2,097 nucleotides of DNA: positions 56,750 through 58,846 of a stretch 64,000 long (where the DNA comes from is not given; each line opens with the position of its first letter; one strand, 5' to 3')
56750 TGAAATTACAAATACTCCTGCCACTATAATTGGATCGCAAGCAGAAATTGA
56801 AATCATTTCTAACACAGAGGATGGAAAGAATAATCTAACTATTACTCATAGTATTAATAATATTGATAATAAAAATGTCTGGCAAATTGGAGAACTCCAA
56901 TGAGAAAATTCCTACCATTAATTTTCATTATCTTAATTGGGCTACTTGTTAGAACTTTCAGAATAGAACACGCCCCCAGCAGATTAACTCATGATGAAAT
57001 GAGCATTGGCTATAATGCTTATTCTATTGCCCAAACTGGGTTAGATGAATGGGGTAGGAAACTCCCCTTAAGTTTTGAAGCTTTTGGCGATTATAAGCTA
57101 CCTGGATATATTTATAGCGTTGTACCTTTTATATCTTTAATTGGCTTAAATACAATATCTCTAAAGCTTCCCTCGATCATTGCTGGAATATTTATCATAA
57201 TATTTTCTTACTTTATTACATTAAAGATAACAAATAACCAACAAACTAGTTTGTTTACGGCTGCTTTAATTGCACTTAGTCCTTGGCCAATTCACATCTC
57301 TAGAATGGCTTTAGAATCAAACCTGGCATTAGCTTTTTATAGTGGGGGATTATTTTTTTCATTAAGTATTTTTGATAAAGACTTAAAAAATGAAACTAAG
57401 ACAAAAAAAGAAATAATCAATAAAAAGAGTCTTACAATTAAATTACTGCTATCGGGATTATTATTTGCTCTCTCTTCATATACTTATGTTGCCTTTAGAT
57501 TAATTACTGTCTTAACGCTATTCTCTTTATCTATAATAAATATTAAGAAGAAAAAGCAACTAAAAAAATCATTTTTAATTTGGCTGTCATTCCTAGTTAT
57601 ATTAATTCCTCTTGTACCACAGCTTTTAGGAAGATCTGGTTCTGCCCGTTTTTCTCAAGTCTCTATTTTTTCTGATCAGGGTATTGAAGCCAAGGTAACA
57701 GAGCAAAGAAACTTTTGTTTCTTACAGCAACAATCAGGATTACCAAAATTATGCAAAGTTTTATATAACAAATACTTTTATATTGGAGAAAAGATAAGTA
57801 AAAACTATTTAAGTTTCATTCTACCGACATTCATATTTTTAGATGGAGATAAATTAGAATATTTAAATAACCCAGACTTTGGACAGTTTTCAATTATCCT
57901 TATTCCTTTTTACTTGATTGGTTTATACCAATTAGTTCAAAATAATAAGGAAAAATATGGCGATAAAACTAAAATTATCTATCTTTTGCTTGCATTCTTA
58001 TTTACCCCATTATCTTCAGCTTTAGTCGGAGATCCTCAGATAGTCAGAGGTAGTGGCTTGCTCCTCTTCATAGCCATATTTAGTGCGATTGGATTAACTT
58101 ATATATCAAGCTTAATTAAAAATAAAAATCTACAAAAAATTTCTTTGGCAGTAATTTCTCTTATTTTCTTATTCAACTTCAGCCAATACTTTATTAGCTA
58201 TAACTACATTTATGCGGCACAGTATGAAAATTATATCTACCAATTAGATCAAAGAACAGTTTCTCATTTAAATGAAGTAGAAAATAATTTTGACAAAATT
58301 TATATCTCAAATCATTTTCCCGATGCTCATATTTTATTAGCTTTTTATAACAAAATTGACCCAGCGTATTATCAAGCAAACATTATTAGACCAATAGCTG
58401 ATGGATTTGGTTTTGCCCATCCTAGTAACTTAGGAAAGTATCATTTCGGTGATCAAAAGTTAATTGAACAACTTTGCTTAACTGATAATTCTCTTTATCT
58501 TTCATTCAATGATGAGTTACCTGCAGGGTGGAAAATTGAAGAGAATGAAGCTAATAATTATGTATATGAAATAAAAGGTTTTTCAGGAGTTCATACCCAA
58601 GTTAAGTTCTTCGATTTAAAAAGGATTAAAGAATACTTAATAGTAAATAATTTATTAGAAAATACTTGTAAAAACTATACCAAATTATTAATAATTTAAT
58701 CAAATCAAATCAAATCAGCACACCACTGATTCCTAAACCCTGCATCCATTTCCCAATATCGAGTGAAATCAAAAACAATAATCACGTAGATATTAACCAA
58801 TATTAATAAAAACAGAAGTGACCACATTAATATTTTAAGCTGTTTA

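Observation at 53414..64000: Tandem array of six GT-C (GT39/PMT-ArnT-like) glycosyltransferases followed by a GT2 gene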

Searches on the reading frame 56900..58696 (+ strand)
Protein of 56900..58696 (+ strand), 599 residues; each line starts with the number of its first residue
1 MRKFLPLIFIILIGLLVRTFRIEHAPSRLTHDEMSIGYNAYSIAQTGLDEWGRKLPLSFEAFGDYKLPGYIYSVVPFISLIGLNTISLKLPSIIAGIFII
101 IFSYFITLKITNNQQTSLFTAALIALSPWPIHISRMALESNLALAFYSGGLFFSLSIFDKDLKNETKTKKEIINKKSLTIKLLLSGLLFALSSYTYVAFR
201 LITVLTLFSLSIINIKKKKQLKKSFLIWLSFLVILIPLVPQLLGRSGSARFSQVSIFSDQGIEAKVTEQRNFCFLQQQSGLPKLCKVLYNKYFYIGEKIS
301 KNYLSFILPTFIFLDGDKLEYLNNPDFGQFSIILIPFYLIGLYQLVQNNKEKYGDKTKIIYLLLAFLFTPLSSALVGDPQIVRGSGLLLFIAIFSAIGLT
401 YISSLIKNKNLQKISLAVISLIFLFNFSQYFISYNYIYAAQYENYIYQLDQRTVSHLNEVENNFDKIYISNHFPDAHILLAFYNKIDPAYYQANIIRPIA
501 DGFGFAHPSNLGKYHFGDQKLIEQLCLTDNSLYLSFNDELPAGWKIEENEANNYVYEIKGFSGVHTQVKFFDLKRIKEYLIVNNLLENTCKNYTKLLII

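Call 3: search_protein_families(library=pfam, proteins=[window:56900-58696:+], max_evalue=0.01)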
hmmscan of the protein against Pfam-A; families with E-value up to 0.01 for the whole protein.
window:56900-58696:+ (599 aa): 1 family
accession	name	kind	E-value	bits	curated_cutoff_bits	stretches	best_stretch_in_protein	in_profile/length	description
PF02366.24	PMT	-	4.9e-07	30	22.7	1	60-238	57-230/245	Dolichyl-phosphate-mannose-protein mannosyltransferase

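Call 6: search_protein_families(library=ncbifam, proteins=[window:56900-58696:+], max_evalue=0.01)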
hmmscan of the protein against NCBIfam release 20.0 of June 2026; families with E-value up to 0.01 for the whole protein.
window:56900-58696:+ (599 aa): 0 families

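Call 11: find_homologous_proteins(query=window:56900-58696:+)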
Query window:56900-58696:+ (599 aa): 212 proteins with E <= 0.001 among 8000 candidates; the best 120 are listed.
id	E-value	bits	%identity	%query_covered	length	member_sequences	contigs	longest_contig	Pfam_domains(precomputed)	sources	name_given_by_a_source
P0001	0.0e+0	1310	100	100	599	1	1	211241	PF02366.25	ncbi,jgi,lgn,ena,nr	ncbi:MAG: phospholipid carrier-dependent glycosyltransferase [Candidatus Pacebacteria bacterium]|nr:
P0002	5.0e-292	988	75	96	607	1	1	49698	PF02366.25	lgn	-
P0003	5.1e-290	981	75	99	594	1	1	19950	PF02366.25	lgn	-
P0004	4.5e-281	952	75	96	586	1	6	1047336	PF02366.25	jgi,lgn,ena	jgi:hypothetical protein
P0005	1.2e-224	765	61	98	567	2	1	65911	-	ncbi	-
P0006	9.8e-224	762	60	98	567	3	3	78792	PF02366.25,PF13231.13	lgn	-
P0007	1.2e-218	746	58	98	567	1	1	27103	-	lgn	-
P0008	5.9e-218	743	58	98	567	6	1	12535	PF13231.13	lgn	-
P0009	9.6e-198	677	53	99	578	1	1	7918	PF02366.25,PF13231.13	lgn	-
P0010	3.0e-191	655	74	70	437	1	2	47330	PF02366.25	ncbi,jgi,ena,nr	ncbi:MAG: phospholipid carrier-dependent glycosyltransferase [Candidatus Pacebacteria bacterium]|nr:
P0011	6.6e-187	641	53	97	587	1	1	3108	PF13231.13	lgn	-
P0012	2.9e-173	596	50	96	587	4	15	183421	-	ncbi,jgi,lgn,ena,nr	ncbi:MAG: phospholipid carrier-dependent glycosyltransferase [Candidatus Pacebacteria bacterium]|jgi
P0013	8.9e-164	564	48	97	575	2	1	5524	PF13231.13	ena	-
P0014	2.1e-163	563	48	96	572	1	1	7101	PF02366.25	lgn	-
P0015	9.9e-163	561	48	97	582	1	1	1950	-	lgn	-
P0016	2.6e-161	556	48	99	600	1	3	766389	-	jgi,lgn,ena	-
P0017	4.0e-157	542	47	95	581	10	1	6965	PF13231.13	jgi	-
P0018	2.9e-153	530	47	97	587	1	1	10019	PF02366.25,PF13231.13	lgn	-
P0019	4.9e-150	519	45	99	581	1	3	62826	PF13231.13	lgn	-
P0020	1.3e-145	504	47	95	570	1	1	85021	PF02366.25,PF13231.13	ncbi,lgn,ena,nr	ncbi:phospholipid carrier-dependent glycosyltransferase [Candidatus Beckwithbacteria bacterium]|nr:p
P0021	4.9e-141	489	44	96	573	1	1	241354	PF13231.13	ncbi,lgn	-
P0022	4.4e-140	486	45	90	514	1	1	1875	PF02366.25,PF13231.13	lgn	-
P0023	5.7e-137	476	43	96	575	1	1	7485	PF13231.13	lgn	-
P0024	7.3e-136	472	45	98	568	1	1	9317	PF13231.13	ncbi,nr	ncbi:MAG: glycosyltransferase family 39 protein [Patescibacteria group bacterium]|nr:glycosyltransfe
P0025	8.0e-135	469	43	97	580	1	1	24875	PF02366.25,PF13231.13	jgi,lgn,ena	-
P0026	1.1e-131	458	43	96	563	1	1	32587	PF02366.25,PF13231.13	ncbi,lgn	ncbi:MAG: glycosyltransferase family 39 protein [Patescibacteria group bacterium]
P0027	3.5e-131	457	55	67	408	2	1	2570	PF02366.25,PF13231.13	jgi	-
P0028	4.1e-128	447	41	96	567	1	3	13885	PF02366.25,PF13231.13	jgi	-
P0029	2.8e-125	437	42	92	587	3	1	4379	PF02366.25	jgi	-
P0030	1.5e-123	432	41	98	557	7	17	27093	PF02366.25,PF13231.13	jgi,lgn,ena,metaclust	metaclust:\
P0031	1.7e-123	431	42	97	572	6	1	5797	PF13231.13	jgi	-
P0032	7.8e-123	429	40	96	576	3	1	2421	PF02366.25,PF13231.13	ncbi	-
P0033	1.3e-121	425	41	98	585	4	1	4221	PF02366.25,PF13231.13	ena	-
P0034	6.7e-120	420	40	98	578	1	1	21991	PF13231.13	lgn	-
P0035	7.0e-120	419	40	98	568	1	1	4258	PF13231.13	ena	-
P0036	1.4e-119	419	42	97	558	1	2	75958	PF02516.21,PF13231.13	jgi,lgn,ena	-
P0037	7.4e-119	416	42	97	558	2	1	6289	PF13231.13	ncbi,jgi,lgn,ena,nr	ncbi:glycosyltransferase family 39 protein [Patescibacteria group bacterium]|nr:glycosyltransferase 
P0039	2.1e-116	408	41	96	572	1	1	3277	PF13231.13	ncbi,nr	ncbi:glycosyltransferase family 39 protein [Candidatus Beckwithbacteria bacterium]|nr:glycosyltransf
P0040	7.4e-116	406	43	85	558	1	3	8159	PF02366.25,PF13231.13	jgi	-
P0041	1.2e-115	406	40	93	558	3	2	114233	PF13231.13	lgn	-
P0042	1.8e-115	405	37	98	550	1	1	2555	PF13231.13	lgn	-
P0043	3.7e-115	404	40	96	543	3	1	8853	PF13231.13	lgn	-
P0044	9.9e-115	402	41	96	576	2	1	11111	PF13231.13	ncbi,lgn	-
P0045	1.0e-114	402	41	91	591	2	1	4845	PF02366.25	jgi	-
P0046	2.7e-113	398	39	95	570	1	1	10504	PF02366.25,PF13231.13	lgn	-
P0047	3.1e-110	388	40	91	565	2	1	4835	PF02366.25,PF13231.13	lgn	-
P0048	3.8e-109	384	38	96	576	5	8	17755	PF13231.13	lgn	-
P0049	2.0e-107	378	38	99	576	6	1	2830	PF02366.25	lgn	-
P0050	7.1e-104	367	36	98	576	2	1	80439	PF13231.13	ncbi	-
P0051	9.3e-95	337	36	97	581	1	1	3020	PF13231.13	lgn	-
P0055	4.4e-68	248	32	88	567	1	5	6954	PF02366.25,PF13231.13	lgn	-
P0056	6.6e-68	248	35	86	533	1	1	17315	PF13231.13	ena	-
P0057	8.4e-67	244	34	84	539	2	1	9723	PF02366.25,PF13231.13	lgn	-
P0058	2.1e-65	240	32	94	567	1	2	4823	PF13231.13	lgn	-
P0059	7.5e-65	238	33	87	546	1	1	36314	PF02366.25,PF13231.13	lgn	-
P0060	1.8e-64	237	33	88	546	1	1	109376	PF02366.25,PF13231.13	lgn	-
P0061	3.0e-63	232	32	83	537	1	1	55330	PF13231.13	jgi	jgi:4-amino-4-deoxy-L-arabinose transferase-like glycosyltransferase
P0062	3.6e-62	229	32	86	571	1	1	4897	PF13231.13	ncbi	ncbi:MAG: glycosyltransferase family 39 protein [bacterium]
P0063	6.3e-62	228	32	92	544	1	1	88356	PF02366.25,PF13231.13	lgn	-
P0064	3.6e-61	226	32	86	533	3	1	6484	PF02366.25,PF13231.13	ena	-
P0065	6.8e-60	221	30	90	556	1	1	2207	PF02366.25,PF13231.13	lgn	-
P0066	2.2e-59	220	31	93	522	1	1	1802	PF13231.13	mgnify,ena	mgnify:CR=1 FL=1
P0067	6.9e-59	218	30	94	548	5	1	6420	PF02366.25,PF13231.13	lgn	-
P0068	8.4e-59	218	35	80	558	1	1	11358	PF13231.13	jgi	-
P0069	1.0e-57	214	30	92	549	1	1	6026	PF13231.13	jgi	jgi:4-amino-4-deoxy-L-arabinose transferase-like glycosyltransferase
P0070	2.6e-57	213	31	95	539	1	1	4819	PF02366.25,PF13231.13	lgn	-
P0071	2.8e-57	213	33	86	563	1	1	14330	PF13231.13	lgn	-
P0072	3.5e-57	212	33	91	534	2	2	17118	PF13231.13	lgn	-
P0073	8.0e-57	211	30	90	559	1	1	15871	PF13231.13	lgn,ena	-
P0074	1.1e-56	211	31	93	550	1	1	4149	PF13231.13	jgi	-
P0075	2.2e-56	210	31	91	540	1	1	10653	PF02366.25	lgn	-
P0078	1.7e-55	207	30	93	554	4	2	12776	PF13231.13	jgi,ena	-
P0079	2.3e-55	206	33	81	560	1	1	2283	PF02366.25,PF13231.13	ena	-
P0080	2.9e-55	206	30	93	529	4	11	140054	PF02366.25,PF13231.13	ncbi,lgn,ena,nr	ncbi:MAG: hypothetical protein UY21_C0001G0054 [Microgenomates group bacterium GW2011_GWA1_48_10]|nr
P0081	8.1e-55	205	31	86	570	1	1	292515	PF13231.13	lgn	-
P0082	1.6e-54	204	32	82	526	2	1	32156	PF02366.25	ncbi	-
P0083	3.2e-54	203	30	89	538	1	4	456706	PF02366.25,PF13231.13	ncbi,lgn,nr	ncbi:glycosyltransferase family 39 protein [Candidatus Daviesbacteria bacterium]|nr:glycosyltransfer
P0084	5.4e-54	202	31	86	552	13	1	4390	PF13231.13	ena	-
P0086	9.2e-54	201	29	91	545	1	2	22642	PF02366.25,PF13231.13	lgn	-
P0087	2.4e-53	200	28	92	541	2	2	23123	PF13231.13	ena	-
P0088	2.8e-53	200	32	81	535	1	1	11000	PF13231.13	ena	-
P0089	2.9e-53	200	32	86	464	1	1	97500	PF02366.25,PF13231.13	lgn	-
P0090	4.0e-53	199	32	84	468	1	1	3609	PF02366.25,PF13231.13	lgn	-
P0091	4.6e-53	199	30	88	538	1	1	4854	PF02366.25,PF13231.13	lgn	-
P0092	7.8e-53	198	31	82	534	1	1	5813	PF02366.25,PF13231.13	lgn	-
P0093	9.3e-53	198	31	86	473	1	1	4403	PF13231.13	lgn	-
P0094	9.4e-53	198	31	91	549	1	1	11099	PF02366.25,PF13231.13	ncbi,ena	-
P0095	1.3e-52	197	30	83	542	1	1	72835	PF02366.25,PF13231.13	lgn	-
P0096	1.6e-52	197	31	87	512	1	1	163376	PF02366.25,PF13231.13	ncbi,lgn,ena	-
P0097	1.8e-52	197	31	82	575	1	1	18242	PF02366.25,PF13231.13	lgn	-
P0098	2.1e-52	197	30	90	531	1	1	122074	PF13231.13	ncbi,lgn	-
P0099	7.5e-52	195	34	78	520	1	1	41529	PF02366.25,PF13231.13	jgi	jgi:4-amino-4-deoxy-L-arabinose transferase-like glycosyltransferase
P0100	1.2e-51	194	30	86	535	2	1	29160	PF02366.25,PF13231.13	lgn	-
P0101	1.6e-51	194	32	80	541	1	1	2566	PF02366.25,PF13231.13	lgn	-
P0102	7.8e-51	192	30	85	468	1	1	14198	PF02366.25,PF13231.13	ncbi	-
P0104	3.1e-50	190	31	85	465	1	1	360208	PF02366.25,PF13231.13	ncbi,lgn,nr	ncbi:MAG: glycosyltransferase family 39 protein [Candidatus Daviesbacteria bacterium]|nr:glycosyltra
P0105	1.6e-49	187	31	83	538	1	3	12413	PF02366.25,PF13231.13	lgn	-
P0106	2.5e-49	187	30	86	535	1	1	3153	PF02366.25,PF13231.13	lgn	-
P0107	2.8e-49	186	29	87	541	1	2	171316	PF02366.25,PF13231.13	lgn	-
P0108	4.8e-49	186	30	83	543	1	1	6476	PF13231.13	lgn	-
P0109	1.5e-48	184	31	84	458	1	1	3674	PF02366.25,PF13231.13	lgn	-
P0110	1.8e-48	184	28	89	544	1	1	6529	PF02366.25,PF13231.13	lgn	-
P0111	2.3e-48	183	32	87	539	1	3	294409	PF02366.25,PF13231.13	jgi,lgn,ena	-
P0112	3.3e-48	183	32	84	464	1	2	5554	PF13231.13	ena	-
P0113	9.5e-48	181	31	85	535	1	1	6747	PF13231.13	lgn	-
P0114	1.2e-47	181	32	80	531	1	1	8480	PF13231.13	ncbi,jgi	ncbi:MAG: glycosyltransferase family 39 protein [Candidatus Shapirobacteria bacterium]|jgi:4-amino-4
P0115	1.3e-47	181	31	81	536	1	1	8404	PF13231.13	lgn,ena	-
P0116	8.0e-47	178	31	86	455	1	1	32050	PF02366.25,PF13231.13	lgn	-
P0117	8.1e-47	178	29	86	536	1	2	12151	PF02366.25,PF13231.13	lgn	-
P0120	3.1e-46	176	30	88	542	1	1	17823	PF13231.13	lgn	-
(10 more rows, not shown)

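Call 14: find_encoding_contigs(protein=P0001, flank=10000, max_places=3)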
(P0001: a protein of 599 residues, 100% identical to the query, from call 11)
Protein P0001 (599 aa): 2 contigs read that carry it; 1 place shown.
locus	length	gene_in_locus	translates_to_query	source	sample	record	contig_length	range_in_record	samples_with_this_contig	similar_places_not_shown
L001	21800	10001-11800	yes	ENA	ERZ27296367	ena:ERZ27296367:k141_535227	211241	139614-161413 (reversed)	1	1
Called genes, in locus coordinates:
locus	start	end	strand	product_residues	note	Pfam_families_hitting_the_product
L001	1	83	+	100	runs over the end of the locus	PF02686:GatC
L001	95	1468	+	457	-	PF01425:Amidase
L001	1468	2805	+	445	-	PF02934:GatB_N, PF02637:GatB_Yqey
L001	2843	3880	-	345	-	PF00152:tRNA-synt_2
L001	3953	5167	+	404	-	PF14398:ATPgrasp_YheCD (faint), PF02655:ATP-grasp_3 (weak), PF07478:Dala_Dala_lig_C (faint), PF13535:ATP-grasp_4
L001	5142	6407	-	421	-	PF00342:PGI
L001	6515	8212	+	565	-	-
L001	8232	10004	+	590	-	-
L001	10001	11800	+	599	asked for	PF02366:PMT (weak)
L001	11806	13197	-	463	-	-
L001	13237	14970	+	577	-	-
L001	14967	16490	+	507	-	PF13231:PMT_2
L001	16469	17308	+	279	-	PF00535:Glycos_transf_2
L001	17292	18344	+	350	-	PF13439:Glyco_transf_4, PF13579:Glyco_trans_4_4, PF00534:Glycos_transf_1, PF13692:Glyco_trans_1_4, PF20706:GT4-conflict (weak)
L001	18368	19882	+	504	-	PF02366:PMT, PF13231:PMT_2, PF16192:PMT_4TMC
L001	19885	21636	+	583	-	PF10131:PTPS_related, PF09586:YfhO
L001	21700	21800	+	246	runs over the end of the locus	PF01996:F420_ligase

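Call 19: search_protein_families(library=pfam, proteins=[L001:16469-17305:+, L001:17292-18341:+, L001:18368-19879:+, L001:19885-21633:+], max_evalue=0.001)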
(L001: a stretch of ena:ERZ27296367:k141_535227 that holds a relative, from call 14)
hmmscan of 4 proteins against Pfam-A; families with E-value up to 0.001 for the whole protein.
L001:16469-17305:+ (279 aa): 1 family
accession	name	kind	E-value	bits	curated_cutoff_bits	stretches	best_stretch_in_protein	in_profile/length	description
PF00535.33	Glycos_transf_2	-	5.5e-18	65.9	23.3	1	15-154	1-155/168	Glycosyl transferase family 2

L001:17292-18341:+ (350 aa): 5 families
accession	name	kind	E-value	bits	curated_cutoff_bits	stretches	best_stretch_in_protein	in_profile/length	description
PF00534.26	Glycos_transf_1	-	5.9e-26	91.5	26.4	1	164-326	10-169/172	Glycosyl transferases group 1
PF13692.12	Glyco_trans_1_4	-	3.8e-19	69.8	27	1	170-312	2-140/142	Glycosyl transferases group 1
PF13439.12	Glyco_transf_4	-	1.5e-12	48.4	28.5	1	51-143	69-163/170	Glycosyltransferase Family 4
PF13579.12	Glyco_trans_4_4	-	7.7e-08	33.3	29.7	1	44-144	64-157/158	Glycosyl transferase 4-like domain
PF20706.3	GT4-conflict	-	8.3e-07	28.7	26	1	240-340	270-383/385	Family 4 Glycosyltransferase in conflict systems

L001:18368-19879:+ (504 aa): 3 families
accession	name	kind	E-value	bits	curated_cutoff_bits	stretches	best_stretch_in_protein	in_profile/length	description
PF02366.24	PMT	-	6e-23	82.1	22.7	1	17-256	4-238/245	Dolichyl-phosphate-mannose-protein mannosyltransferase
PF16192.10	PMT_4TMC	-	1.1e-19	71.1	32.4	1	294-491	3-191/202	C-terminal four TMM region of protein-O-mannosyltransferase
PF13231.12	PMT_2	-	8.2e-16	59.1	26.1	1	73-200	2-128/160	Dolichyl-phosphate-mannose-protein mannosyltransferase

L001:19885-21633:+ (583 aa): 3 families
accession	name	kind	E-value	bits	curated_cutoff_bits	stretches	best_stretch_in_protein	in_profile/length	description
PF10131.15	PTPS_related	-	1.6e-10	40.6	26.4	1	77-419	1-307/621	6-pyruvoyl-tetrahydropterin synthase related domain; membrane protein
PF09586.16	YfhO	-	1.4e-08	34.1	28.5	1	456-541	738-823/835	Bacterial membrane protein YfhO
PF24377.1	DUF7533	-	0.00029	21.3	27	1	159-204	13-58/74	Family of unknown function (DUF7533)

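Call 24: search_solved_structures(query=A2, max_evalue=1, show_alignments=2)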
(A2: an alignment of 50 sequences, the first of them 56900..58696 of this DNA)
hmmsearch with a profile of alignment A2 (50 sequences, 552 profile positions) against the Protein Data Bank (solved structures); distinct sequences matched with E-value up to 1: 4.
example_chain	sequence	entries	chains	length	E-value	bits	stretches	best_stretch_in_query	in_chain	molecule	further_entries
5ezm_A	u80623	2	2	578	0.00097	21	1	70-228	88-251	4-amino-4-deoxy-L-arabinose transferase or related glycosyltransferases of PMT family | 4-amino-4-deoxy-L-arabinose (L-Ara4N) transferase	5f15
8i9p_Lh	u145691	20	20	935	0.0042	18.9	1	102-226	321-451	dolichyl-diphosphooligosaccharide--protein glycotransferase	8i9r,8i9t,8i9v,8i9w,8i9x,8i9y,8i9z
4ky3_A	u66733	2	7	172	0.37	12.5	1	415-475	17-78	designed protein OR327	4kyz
4rng_A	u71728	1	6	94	0.44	12.3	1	344-416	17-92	MtN3/saliva family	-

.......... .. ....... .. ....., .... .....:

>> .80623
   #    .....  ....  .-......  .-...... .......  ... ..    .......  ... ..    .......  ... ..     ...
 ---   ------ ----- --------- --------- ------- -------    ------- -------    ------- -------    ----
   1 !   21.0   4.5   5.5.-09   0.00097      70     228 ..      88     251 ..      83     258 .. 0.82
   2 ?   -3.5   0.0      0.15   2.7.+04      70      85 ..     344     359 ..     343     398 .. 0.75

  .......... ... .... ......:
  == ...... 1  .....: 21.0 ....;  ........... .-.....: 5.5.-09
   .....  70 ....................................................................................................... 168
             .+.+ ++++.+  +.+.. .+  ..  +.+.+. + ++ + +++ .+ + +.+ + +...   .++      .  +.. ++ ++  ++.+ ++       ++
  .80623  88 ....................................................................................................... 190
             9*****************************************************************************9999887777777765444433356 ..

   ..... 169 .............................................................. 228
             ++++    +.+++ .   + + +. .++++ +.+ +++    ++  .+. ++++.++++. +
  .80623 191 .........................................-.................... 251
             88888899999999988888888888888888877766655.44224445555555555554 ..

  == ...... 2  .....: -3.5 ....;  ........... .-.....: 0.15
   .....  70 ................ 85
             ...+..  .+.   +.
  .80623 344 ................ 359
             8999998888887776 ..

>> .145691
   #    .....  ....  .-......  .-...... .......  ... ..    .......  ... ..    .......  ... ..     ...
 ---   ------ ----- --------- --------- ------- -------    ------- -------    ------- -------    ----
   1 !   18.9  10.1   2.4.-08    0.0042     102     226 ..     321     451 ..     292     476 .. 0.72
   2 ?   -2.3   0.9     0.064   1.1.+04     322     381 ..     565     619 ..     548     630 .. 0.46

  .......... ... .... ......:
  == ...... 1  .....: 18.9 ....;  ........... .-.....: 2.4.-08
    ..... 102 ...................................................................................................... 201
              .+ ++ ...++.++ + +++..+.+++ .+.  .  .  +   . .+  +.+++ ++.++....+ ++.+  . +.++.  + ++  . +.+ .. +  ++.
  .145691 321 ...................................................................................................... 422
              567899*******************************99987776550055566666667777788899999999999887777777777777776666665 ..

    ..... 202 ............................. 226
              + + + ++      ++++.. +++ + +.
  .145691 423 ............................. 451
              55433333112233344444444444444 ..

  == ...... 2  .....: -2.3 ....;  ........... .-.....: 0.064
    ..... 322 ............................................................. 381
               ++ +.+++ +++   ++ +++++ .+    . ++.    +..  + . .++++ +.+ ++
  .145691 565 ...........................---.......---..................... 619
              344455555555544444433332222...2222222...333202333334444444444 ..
